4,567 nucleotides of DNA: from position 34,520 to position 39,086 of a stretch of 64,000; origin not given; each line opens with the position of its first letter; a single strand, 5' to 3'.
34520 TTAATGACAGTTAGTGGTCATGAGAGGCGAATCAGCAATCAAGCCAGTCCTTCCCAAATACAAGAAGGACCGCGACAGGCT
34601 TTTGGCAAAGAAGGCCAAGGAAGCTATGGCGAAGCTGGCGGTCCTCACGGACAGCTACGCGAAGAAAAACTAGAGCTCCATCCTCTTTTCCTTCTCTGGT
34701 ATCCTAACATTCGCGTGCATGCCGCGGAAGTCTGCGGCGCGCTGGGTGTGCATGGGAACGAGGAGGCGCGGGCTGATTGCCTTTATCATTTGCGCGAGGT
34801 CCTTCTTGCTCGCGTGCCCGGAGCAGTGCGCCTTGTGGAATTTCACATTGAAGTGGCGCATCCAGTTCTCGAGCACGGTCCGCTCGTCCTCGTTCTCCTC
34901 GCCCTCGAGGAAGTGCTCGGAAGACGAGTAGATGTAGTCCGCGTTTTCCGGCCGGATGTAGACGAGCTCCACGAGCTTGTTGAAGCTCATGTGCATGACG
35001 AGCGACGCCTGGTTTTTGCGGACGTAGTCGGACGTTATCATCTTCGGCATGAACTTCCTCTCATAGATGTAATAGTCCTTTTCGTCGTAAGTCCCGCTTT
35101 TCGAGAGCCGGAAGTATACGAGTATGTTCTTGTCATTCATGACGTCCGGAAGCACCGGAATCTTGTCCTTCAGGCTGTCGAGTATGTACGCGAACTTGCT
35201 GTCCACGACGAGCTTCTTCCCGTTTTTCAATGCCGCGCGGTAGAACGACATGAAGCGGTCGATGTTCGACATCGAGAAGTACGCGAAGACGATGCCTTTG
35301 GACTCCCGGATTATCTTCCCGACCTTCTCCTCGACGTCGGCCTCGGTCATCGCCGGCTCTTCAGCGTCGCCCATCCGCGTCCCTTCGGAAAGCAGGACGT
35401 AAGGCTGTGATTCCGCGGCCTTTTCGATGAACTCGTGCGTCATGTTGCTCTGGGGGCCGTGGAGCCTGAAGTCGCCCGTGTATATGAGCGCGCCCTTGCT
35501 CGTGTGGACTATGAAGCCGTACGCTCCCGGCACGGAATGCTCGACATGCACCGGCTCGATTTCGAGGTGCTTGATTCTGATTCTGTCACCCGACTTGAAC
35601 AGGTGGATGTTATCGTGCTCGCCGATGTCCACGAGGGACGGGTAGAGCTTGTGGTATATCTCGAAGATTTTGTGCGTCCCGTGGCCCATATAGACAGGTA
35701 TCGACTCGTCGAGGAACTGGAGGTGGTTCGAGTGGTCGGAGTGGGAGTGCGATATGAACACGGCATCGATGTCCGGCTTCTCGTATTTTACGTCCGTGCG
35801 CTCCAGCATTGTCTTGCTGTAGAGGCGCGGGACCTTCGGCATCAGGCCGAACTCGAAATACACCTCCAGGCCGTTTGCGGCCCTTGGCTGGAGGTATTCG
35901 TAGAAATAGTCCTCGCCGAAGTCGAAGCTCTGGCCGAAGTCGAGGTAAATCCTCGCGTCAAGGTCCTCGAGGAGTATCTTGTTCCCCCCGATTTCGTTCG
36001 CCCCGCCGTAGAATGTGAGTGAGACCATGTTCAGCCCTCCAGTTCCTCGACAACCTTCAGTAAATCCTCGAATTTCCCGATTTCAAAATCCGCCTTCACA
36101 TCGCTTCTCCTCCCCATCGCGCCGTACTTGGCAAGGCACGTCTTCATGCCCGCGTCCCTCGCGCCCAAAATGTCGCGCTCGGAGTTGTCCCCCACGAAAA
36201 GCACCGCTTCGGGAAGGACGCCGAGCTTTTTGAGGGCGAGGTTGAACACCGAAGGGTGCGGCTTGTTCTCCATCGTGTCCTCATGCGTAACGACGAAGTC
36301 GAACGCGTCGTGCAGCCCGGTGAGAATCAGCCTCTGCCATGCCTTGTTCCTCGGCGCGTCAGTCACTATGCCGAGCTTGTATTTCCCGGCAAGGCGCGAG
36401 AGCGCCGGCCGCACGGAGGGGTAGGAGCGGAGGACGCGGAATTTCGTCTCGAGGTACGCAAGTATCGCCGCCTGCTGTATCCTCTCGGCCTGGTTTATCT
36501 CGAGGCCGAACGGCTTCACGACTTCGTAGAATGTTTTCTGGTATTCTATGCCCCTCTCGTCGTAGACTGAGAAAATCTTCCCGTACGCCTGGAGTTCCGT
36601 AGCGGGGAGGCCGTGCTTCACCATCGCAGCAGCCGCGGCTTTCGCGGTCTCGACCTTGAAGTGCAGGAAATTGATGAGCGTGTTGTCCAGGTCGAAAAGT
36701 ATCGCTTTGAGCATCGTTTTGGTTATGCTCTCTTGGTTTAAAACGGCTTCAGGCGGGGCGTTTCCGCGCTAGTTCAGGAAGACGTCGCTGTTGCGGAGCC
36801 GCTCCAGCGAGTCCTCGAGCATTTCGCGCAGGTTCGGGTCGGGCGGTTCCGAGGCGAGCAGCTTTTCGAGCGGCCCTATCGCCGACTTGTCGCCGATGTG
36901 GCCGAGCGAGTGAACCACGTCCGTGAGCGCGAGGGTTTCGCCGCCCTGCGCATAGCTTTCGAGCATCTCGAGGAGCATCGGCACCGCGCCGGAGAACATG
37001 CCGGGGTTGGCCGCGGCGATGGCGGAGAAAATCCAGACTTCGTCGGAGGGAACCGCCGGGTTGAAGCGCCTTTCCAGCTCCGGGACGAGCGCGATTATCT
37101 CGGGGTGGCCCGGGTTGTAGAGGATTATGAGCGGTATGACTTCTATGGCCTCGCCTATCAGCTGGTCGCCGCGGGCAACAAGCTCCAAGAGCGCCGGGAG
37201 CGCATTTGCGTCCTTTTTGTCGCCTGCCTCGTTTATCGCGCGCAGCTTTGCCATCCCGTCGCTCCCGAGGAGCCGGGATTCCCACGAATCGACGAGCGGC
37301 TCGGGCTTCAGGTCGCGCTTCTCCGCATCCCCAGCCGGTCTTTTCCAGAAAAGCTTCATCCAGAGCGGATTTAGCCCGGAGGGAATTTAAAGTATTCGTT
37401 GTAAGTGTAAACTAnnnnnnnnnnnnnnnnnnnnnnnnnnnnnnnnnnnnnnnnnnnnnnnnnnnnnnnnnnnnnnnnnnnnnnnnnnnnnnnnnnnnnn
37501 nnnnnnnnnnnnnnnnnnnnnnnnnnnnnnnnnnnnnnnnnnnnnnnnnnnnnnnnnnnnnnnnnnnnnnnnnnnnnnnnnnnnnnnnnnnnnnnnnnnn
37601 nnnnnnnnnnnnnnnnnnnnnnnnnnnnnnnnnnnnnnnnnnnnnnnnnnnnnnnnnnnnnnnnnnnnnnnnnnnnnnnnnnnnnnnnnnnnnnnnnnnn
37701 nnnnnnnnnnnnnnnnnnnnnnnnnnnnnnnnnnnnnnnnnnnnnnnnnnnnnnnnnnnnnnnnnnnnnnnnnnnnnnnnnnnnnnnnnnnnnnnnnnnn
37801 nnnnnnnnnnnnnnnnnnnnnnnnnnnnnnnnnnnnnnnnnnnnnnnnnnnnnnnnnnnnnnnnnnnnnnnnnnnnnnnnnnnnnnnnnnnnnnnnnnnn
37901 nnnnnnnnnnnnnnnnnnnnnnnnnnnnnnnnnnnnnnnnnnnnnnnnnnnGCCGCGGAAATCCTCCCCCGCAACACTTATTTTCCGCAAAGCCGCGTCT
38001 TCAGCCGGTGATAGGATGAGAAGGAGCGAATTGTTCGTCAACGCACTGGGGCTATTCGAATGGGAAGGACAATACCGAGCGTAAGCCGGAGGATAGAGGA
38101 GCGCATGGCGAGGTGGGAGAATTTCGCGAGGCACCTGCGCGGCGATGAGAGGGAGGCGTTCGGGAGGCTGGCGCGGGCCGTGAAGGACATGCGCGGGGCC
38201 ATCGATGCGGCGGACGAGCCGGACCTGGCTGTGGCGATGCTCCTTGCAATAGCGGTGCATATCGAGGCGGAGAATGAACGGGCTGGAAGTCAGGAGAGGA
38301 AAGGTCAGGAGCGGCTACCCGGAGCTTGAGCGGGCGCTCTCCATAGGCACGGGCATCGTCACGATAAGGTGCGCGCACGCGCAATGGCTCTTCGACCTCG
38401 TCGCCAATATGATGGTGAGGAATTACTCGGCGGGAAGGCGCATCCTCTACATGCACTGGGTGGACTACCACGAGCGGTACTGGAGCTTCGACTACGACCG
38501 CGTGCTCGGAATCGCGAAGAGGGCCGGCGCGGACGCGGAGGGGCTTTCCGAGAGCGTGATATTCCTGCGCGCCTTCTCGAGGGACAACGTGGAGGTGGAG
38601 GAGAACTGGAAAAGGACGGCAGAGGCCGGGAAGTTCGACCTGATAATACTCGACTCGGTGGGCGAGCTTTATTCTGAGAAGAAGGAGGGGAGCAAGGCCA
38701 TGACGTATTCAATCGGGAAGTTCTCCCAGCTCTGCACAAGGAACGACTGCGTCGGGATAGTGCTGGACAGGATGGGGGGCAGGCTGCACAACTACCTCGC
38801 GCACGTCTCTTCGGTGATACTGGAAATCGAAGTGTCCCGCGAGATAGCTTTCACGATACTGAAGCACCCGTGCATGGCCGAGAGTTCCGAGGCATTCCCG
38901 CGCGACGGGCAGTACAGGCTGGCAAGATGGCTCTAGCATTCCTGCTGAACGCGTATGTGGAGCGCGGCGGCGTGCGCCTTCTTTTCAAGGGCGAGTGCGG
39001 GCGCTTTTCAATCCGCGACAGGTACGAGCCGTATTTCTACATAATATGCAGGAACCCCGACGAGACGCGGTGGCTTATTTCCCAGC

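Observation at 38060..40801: Overlapping operon of a P-loop-less RadB-like protein and a short PolB with degenerate exonuclease and altered motif C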

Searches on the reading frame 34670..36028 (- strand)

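Call 59: search_protein_families(library=pfam, proteins=[window:34670-36028:-], max_evalue=0.01)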
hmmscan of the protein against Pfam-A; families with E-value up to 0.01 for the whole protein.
window:34670-36028:- (452 aa): 4 families
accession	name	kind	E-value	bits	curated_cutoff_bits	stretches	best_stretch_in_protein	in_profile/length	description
PF12706.13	Lactamase_B_2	-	5e-13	49.5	27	1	82-193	26-149/200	Beta-lactamase superfamily domain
PF13483.12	Lactamase_B_3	-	1e-07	32.5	24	1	77-187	27-111/160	Beta-lactamase superfamily domain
PF07521.17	RMMBL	-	1.7e-05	25.2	21.6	1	398-431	9-43/63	Zn-dependent metallo-hydrolase RNA specificity domain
PF00753.33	Lactamase_B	-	4.9e-05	23.8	22.7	1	78-194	35-157/196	Metallo-beta-lactamase superfamily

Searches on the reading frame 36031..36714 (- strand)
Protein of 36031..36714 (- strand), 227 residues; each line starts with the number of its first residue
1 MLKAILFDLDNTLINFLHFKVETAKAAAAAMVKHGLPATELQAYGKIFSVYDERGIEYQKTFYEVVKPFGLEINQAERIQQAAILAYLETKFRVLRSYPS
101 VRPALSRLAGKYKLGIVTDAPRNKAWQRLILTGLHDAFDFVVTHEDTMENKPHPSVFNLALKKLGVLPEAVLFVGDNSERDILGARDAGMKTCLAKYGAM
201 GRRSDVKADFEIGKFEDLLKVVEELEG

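Call 59: search_protein_families(library=pfam, proteins=[window:36031-36714:-], max_evalue=0.01)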
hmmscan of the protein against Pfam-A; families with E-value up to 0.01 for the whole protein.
window:36031-36714:- (227 aa): 3 families
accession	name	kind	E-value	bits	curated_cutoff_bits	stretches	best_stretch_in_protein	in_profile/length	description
PF13419.12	HAD_2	-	5e-29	102.1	23.8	1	5-194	1-177/178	Haloacid dehalogenase-like hydrolase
PF00702.32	Hydrolase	-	4.3e-28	99.4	26.4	1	3-189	2-191/191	haloacid dehalogenase-like hydrolase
PF13242.12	Hydrolase_like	-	4.5e-13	49.4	22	1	150-204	3-57/75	HAD-hyrolase-like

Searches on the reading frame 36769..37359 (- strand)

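Call 59: search_protein_families(library=pfam, proteins=[window:36769-37359:-], max_evalue=0.01)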
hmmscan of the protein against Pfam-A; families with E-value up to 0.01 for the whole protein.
window:36769-37359:- (196 aa): 2 families
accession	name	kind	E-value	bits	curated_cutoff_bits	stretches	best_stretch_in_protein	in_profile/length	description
PF13646.12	HEAT_2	-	2.9e-06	27.9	27.7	1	124-185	31-87/88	HEAT repeats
PF03130.22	HEAT_PBS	-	0.0058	17.5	20.9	0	151-169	8-26/27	PBS lyase HEAT-like repeat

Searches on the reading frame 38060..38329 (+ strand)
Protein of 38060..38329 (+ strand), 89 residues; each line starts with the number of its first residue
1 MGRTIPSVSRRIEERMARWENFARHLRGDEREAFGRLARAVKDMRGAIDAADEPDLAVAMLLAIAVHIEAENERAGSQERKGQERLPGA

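Call 3: search_protein_families(library=pfam, proteins=[window:38060-38329:+], max_evalue=0.1)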
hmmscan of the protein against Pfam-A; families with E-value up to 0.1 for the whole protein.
window:38060-38329:+ (89 aa): 1 family
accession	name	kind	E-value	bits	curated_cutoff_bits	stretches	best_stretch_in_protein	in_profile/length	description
PF24414.1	DUF7547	-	0.065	13.6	27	1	9-75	73-140/209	Family of unknown function (DUF7547)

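Call 4: search_protein_families(library=ncbifam, proteins=[window:38060-38329:+], max_evalue=0.1)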
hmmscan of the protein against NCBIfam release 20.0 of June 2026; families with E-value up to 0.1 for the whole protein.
window:38060-38329:+ (89 aa): 0 families

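Call 47: find_homologous_proteins(query=window:38060-38329:+, max_evalue=0.001)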
Query window:38060-38329:+ (89 aa): 5 proteins with E <= 0.001 among 9 candidates.
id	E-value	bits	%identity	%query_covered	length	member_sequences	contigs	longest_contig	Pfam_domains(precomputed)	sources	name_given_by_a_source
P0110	1.9e-46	173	97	100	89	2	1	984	PF26485.1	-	-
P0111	9.6e-32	126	73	99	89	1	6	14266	PF26485.1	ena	-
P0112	4.2e-30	121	70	99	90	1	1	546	PF26485.1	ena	-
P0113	3.3e-29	118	73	99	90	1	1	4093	PF26485.1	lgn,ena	-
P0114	6.8e-21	92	63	81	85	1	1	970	PF26485.1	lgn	-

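Call 93: search_protein_families(library=padloc, proteins=[window:38060-38329:+], max_evalue=0.01)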
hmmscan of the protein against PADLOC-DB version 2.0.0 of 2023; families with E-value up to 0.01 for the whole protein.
window:38060-38329:+ (89 aa): 0 families

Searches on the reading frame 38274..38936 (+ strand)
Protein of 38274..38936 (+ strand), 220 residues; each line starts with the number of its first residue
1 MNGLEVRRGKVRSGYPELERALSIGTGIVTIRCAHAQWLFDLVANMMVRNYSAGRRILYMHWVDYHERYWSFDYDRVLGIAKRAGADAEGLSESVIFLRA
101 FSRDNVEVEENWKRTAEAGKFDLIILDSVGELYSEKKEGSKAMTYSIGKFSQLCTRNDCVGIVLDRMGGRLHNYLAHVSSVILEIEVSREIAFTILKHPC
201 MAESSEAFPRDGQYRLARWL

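Call 3: search_protein_families(library=pfam, proteins=[window:38274-38936:+], max_evalue=0.1)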
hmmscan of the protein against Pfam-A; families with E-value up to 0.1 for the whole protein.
window:38274-38936:+ (220 aa): 2 families
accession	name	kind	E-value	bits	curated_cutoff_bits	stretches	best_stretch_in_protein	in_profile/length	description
PF08423.17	Rad51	-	0.0013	18.5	22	1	71-137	71-138/244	Rad51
PF13481.12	AAA_25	-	0.0025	17.9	27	1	108-164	127-187/195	AAA domain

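Call 4: search_protein_families(library=ncbifam, proteins=[window:38274-38936:+], max_evalue=0.1)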
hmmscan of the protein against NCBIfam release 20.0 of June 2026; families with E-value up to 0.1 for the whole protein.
window:38274-38936:+ (220 aa): 4 families
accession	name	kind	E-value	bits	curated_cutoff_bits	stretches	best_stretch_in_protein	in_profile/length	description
TIGR02237.1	recomb_radB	equivalog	0.00028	20.8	172.4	1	74-204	53-197/210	DNA repair and recombination protein RadB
TIGR02238.1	recomb_DMC1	equivalog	0.00036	19.8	447.7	1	70-133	140-205/314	meiotic recombinase Dmc1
TIGR02239.1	recomb_RAD51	equivalog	0.0071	15.5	478.05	1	71-140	141-211/316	DNA repair protein RAD51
NF003301.0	PRK04301.1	equivalog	0.097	11.8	259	0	71-133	146-210/316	DNA repair and recombination protein RadA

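Call 32: find_homologous_proteins(query=window:38274-38936:+, max_evalue=0.001)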
Query window:38274-38936:+ (220 aa): 41 proteins with E <= 0.001 among 332 candidates.
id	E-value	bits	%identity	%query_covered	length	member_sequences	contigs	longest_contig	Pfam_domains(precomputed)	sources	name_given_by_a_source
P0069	2.6e-144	496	100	100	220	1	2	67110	-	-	-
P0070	4.4e-94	332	72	90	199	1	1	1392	-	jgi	jgi:hypothetical protein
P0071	2.5e-91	323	63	100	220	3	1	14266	-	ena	-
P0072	7.1e-91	322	64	100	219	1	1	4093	-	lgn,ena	-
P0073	3.1e-79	284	58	100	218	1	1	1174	-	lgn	-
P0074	9.0e-77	276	53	100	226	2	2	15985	-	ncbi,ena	-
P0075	2.3e-76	274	56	100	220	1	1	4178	-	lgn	-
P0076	7.1e-76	273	57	100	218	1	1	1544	-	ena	-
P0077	1.1e-75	272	53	100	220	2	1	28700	-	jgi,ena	-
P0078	1.3e-73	265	53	100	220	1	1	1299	-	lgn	-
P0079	1.8e-73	265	55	96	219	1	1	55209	-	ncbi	-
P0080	1.3e-71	259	51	100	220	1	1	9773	-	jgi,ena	-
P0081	1.5e-71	259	56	98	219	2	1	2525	-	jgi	jgi:hypothetical protein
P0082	3.2e-68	248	49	100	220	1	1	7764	-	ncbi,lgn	-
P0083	5.3e-68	247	56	95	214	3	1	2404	-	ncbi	-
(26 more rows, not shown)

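Call 34: search_solved_structures(query=A1, max_evalue=1, show_alignments=2)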
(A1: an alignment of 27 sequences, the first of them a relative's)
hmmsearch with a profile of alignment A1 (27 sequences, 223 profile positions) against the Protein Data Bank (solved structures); distinct sequences matched with E-value up to 1: 54.
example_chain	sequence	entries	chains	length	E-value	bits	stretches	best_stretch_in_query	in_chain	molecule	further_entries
7qv8_A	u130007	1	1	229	2.3e-08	37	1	72-209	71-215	DNA repair protein RAD51 homolog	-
2bke_A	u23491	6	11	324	2.4e-05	27.1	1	4-140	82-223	DNA REPAIR AND RECOMBINATION PROTEIN RADA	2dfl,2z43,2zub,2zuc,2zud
1n0w_A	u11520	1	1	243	0.00014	24.6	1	72-159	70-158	DNA repair protein RAD51 homolog 1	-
8uvw_B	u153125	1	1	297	0.00017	24.4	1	72-159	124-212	Breast cancer type 2 susceptibility protein, DNA repair protein RAD51 homolog 1 fusion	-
9zzr_F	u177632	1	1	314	0.00018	24.2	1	72-159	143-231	DNA repair protein RAD51 homolog 1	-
9zzr_R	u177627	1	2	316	0.00019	24.2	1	72-159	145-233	DNA repair protein RAD51 homolog 1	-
9zzr_W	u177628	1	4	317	0.00019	24.2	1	72-159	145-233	DNA repair protein RAD51 homolog 1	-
5jzc_A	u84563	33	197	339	0.00023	23.9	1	72-159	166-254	DNA repair protein RAD51 homolog 1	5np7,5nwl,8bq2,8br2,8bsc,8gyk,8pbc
5h1b_A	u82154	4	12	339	0.00023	23.9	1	72-159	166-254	DNA repair protein RAD51 homolog 1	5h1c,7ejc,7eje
8jnd_K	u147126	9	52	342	0.00023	23.9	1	72-159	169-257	DNA repair protein RAD51 homolog 1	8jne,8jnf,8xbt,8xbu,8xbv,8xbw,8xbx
9d46_C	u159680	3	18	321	0.00024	23.8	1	76-156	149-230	DNA repair protein RAD51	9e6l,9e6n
7c9a_A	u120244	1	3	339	0.00024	23.8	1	72-159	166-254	DNA repair protein RAD51 homolog 1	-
1szp_A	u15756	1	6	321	0.00024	23.8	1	76-156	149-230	DNA repair protein RAD51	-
8uvw_D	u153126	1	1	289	0.00028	23.6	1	72-159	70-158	DNA repair protein RAD51 homolog 1,Breast cancer type 2 susceptibility protein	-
9b2d_C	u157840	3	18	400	0.00039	23.2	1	76-156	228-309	DNA repair protein RAD51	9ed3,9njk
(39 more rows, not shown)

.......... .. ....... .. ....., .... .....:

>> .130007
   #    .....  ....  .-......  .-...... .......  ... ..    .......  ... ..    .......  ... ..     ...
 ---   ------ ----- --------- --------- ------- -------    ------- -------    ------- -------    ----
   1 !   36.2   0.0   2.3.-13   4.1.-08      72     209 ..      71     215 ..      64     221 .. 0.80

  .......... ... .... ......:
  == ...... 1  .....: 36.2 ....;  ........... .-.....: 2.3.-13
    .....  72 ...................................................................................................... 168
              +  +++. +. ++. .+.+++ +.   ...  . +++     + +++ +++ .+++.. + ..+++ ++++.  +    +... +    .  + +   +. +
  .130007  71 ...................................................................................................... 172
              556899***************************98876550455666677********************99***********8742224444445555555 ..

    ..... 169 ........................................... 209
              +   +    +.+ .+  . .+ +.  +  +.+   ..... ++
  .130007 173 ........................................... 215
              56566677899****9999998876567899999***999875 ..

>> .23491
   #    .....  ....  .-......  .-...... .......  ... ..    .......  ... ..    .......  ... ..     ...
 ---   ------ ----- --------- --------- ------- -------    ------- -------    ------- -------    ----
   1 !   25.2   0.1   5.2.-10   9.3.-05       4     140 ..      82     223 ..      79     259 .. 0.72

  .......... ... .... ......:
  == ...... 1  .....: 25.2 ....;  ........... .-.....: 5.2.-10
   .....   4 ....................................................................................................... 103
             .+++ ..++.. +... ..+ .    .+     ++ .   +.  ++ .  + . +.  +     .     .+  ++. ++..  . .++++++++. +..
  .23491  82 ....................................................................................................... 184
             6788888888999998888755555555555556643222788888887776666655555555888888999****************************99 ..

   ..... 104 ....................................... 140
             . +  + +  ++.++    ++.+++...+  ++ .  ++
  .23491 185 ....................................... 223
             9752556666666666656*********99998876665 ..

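Call 42: predict_structure(alignment_id=A1)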
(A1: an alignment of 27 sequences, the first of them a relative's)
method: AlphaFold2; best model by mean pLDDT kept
length: 220 residues; sequences in the alignment: 27
mean_pLDDT: 82.2   pTM: 0.82
mean pLDDT of the five models: 82.2, 82.1, 81.6, 81.3, 80.8
residues with pLDDT >= 90: 89; 70-90: 92; 50-70: 29; < 50: 10
segments of 3 or more residues with pLDDT < 50: 1-7, 68-70
pLDDT, mean of each block of 10 residues (from residue 1): 46 89 87 90 93 90 57 84 90 86 65 82 86 66 83 91 85 91 92 92 88 75
secondary structure, 60 per line:
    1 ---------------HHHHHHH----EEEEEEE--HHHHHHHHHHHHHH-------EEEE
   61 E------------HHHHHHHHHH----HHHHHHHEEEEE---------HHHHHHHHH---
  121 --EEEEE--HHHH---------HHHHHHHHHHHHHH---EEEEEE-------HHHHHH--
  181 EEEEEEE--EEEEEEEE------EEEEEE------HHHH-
elements in order: H16-22 E27-33 H36-49 E57-61 H74-83 H88-94 E95-99 H109-117 E123-127 H130-133 H143-156 E160-165 H173-178 E181-187 E190-197 E204-209 H216-219

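Call 46: fold_search(model_id=the predicted structure, library=pdb)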
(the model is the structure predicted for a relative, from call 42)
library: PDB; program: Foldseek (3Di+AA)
matches with E <= 10: 1606; with E <= 0.001: 615
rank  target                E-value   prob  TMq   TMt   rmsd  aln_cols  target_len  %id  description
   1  5nwl_A                1.9e-11  1.00  0.69  0.52   3.8       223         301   17  Crystal structure of a human RAD51-ATP filament. (released 2018-03-07)
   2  8jnd_K                2.7e-11  1.00  0.70  0.56   3.9       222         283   18  The cryo-EM structure of the nonameric RAD51 ring bound to the nucleosome with the linker DNA binding (released 2024-03-27)
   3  9njk_D                3.7e-11  1.00  0.67  0.51   4.0       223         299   21  The Cryo-EM structure of the yeast Rad51-ssDNA nucleoprotein filament ADP bound state (released 2025-03-19)
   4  1szp_D                4.7e-11  1.00  0.67  0.52   4.0       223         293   21  A Crystal Structure of the Rad51 Filament (released 2004-07-13)
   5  7ejc_A                7.2e-11  1.00  0.69  0.51   4.2       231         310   17  human RAD51 presynaptic complex (released 2022-04-06)
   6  9njk_A                8.2e-11  1.00  0.69  0.53   4.0       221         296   19  The Cryo-EM structure of the yeast Rad51-ssDNA nucleoprotein filament ADP bound state (released 2025-03-19)
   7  5h1b_A                8.7e-11  1.00  0.66  0.49   4.5       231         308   19  Human RAD51 presynaptic complex (released 2016-12-21)
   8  9omz_B                9.2e-11  1.00  0.68  0.49   4.4       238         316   18  Cryo-EM structure of a pentameric RAD51-XRCC3-RAD51C-RAD51D-XRCC2 (51-X3CDX2) complex. (released 2026-04-01)
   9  9zzr_E                9.2e-11  1.00  0.67  0.50   4.4       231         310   17  Cryo-EM Structure of a RAD51 filament bound by ssDNA and the XRCC3-RAD51C-RAD51D-XRCC2 paralog complex (released 2026-04-01)
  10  5nwl_B                9.8e-11  1.00  0.68  0.52   3.9       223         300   17  Crystal structure of a human RAD51-ATP filament. (released 2018-03-07)
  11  9njk_F                1.0e-10  1.00  0.66  0.51   4.1       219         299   18  The Cryo-EM structure of the yeast Rad51-ssDNA nucleoprotein filament ADP bound state (released 2025-03-19)
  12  5nwl_H                1.2e-10  1.00  0.68  0.52   4.1       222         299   16  Crystal structure of a human RAD51-ATP filament. (released 2018-03-07)
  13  9svx_H                1.3e-10  1.00  0.67  0.50   4.2       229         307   19  XRCC3-RAD51C-RAD51D-XRCC2 (XRCC3 complex) capping a RAD51 filament on single stranded DNA (released 2025-11-26)
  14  9svx_I                1.5e-10  1.00  0.69  0.52   4.0       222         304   19  XRCC3-RAD51C-RAD51D-XRCC2 (XRCC3 complex) capping a RAD51 filament on single stranded DNA (released 2025-11-26)
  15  9d4n_A                1.6e-10  1.00  0.71  0.52   4.5       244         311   16  The cryo-EM structure of the yeast Dmc1 filament bound to ssDNA in the presence of ATP (released 2025-01-22)
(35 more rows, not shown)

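Call 93: search_protein_families(library=padloc, proteins=[window:38274-38936:+], max_evalue=0.01)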
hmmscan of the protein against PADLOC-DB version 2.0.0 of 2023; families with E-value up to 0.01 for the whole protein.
window:38274-38936:+ (220 aa): 0 families
